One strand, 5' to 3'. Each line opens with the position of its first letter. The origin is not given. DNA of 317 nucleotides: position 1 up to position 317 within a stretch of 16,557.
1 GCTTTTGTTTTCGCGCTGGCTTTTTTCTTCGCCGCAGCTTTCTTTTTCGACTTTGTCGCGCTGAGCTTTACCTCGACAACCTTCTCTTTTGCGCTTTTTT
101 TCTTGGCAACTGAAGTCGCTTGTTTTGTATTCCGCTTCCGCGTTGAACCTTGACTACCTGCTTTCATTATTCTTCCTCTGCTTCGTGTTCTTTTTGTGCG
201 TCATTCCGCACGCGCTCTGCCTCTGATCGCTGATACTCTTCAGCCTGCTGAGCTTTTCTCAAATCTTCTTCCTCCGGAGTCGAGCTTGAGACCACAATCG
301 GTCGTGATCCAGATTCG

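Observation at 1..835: Strongly acidic coiled-coil protein translationally coupled (TAATG) to a lysine/alanine-rich histone H1-like ORF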

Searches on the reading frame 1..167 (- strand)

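Call 6: search_protein_families(library=pfam, proteins=[window:1-167:-], max_evalue=1)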
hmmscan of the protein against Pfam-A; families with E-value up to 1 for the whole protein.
window:1-167:- (55 aa): 0 families

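Call 7: search_protein_families(library=ncbifam, proteins=[window:1-167:-], max_evalue=1)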
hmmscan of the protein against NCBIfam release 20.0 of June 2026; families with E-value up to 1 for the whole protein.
window:1-167:- (55 aa): 0 families
